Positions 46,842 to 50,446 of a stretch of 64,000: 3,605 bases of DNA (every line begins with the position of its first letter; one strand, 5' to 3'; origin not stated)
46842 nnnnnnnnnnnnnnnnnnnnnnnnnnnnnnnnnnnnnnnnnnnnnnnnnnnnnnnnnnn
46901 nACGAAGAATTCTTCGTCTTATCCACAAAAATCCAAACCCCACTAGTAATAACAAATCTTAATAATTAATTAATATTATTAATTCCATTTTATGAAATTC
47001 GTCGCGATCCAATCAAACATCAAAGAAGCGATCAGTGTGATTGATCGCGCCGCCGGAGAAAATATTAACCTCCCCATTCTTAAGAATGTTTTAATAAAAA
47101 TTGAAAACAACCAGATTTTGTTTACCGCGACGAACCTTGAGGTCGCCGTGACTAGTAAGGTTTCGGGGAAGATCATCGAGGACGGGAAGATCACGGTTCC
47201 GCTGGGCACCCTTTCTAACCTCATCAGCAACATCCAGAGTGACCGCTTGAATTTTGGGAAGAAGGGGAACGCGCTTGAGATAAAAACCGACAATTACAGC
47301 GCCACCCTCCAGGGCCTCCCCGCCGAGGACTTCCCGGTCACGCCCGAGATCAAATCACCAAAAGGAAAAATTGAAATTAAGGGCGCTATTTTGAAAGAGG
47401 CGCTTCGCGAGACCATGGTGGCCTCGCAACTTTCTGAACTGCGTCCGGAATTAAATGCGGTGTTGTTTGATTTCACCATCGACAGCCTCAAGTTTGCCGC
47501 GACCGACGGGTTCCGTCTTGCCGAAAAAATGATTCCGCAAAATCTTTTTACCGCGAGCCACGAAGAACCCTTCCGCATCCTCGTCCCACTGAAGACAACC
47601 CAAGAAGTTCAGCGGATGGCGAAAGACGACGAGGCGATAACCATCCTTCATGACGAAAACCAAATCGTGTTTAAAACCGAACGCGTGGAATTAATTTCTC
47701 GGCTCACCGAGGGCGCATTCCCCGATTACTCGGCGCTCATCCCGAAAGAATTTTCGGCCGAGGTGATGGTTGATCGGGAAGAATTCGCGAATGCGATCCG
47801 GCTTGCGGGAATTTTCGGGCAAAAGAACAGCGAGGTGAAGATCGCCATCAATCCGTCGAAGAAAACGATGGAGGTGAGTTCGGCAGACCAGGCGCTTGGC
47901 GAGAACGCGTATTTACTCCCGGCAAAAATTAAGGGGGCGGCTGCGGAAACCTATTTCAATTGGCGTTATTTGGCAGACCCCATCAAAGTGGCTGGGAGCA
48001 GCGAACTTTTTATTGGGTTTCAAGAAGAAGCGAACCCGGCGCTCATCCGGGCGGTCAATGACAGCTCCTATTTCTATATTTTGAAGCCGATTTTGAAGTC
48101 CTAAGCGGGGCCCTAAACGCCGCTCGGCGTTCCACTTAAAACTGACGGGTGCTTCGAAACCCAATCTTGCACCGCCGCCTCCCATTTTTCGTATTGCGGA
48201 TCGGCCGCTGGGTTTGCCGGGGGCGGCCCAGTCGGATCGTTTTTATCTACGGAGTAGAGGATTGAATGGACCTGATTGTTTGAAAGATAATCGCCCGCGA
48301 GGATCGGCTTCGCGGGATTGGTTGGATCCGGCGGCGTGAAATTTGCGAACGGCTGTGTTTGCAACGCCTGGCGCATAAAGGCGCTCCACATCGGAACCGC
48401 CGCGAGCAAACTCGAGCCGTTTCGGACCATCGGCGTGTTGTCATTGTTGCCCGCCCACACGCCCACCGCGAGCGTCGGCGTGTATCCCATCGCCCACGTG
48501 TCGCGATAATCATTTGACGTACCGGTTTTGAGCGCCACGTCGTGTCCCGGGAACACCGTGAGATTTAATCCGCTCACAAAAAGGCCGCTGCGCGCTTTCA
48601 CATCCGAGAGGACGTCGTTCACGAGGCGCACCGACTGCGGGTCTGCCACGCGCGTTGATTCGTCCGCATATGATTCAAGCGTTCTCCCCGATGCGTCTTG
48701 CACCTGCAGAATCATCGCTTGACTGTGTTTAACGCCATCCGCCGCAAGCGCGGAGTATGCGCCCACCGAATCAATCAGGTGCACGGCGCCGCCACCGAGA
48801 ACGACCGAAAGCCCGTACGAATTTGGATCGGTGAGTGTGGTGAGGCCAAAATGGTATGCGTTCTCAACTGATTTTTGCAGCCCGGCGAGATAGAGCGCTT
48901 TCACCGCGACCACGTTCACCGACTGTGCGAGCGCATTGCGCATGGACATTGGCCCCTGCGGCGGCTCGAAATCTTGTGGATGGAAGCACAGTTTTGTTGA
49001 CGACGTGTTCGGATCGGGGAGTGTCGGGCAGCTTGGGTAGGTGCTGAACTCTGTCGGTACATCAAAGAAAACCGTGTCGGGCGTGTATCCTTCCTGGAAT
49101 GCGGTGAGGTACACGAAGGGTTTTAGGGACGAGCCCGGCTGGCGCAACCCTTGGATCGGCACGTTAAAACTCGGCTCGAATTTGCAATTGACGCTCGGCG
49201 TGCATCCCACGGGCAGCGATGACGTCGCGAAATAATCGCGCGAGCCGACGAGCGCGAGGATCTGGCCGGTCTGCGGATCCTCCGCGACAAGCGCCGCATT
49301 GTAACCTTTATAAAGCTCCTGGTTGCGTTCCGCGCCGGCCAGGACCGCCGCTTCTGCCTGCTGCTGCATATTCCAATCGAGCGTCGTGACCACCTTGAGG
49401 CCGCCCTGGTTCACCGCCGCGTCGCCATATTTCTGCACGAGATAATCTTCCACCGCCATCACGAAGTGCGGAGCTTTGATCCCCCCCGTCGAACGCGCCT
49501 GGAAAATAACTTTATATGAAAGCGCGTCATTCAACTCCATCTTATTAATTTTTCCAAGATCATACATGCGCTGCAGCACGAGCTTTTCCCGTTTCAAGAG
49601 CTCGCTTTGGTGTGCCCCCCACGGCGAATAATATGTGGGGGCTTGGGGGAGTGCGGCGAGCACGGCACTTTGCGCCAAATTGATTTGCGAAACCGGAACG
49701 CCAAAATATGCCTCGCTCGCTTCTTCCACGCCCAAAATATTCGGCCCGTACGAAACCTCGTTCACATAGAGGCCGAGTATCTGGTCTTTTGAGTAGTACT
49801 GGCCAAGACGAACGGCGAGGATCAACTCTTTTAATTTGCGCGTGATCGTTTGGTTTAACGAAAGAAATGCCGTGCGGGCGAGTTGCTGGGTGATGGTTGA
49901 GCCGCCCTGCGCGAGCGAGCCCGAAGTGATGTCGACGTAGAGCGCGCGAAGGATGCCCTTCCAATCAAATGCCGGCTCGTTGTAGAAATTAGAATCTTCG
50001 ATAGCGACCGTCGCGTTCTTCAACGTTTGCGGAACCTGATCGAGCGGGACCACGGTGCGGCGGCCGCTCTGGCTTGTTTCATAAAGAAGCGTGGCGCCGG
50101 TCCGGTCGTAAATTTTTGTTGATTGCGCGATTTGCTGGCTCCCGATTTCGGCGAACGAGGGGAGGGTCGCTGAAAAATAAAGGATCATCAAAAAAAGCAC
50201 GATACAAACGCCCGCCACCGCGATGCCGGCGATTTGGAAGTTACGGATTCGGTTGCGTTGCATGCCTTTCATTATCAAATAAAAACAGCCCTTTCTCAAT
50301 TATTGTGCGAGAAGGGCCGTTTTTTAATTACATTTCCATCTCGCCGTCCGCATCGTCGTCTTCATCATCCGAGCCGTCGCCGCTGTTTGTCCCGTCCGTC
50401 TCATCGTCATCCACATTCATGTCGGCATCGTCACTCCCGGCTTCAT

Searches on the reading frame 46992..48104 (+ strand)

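Call 5: search_protein_families(library=pfam, proteins=[window:46992-48104:+], max_evalue=0.01)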
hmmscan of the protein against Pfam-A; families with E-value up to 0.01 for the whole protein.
window:46992-48104:+ (370 aa): 3 families
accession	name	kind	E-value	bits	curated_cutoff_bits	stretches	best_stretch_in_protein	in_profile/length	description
PF02767.21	DNA_pol3_beta_2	-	2e-25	89.8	27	2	129-245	2-116/116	DNA polymerase III beta subunit, central domain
PF00712.24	DNA_pol3_beta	-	9e-18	65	24.4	1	1-117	1-119/120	DNA polymerase III beta subunit, N-terminal domain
PF02768.20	DNA_pol3_beta_3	-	3.4e-13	49.9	27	1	249-364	3-117/121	DNA polymerase III beta subunit, C-terminal domain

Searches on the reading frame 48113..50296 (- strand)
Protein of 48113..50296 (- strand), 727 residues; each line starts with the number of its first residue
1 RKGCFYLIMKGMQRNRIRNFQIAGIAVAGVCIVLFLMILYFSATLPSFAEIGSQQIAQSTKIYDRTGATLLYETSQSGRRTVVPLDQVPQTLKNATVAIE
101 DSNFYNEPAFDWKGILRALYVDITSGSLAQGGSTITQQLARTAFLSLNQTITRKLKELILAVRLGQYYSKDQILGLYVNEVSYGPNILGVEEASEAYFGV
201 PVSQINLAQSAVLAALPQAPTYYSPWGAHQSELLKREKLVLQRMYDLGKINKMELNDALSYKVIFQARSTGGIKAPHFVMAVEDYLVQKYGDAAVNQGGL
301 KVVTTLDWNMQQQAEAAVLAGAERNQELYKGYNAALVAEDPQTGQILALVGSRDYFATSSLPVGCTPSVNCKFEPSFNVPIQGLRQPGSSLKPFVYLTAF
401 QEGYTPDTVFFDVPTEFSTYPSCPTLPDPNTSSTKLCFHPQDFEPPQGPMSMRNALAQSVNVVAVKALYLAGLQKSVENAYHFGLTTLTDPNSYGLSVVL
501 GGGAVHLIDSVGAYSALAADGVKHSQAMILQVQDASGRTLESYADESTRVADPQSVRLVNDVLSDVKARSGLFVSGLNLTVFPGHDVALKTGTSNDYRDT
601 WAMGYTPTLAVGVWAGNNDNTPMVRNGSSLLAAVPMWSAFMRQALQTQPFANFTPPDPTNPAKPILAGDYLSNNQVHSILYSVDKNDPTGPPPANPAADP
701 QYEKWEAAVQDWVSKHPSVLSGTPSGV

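Call 53: search_protein_families(library=pfam, proteins=[window:48113-50296:-], max_evalue=0.0001)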
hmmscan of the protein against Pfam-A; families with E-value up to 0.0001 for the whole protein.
window:48113-50296:- (727 aa): 2 families
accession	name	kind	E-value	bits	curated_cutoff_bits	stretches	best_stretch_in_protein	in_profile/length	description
PF00912.28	Transgly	-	2.3e-59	200.3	27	1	71-244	5-177/178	Transglycosylase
PF00905.27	Transpeptidase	-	4.3e-18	66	22.1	1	335-622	2-282/299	Penicillin binding protein transpeptidase domain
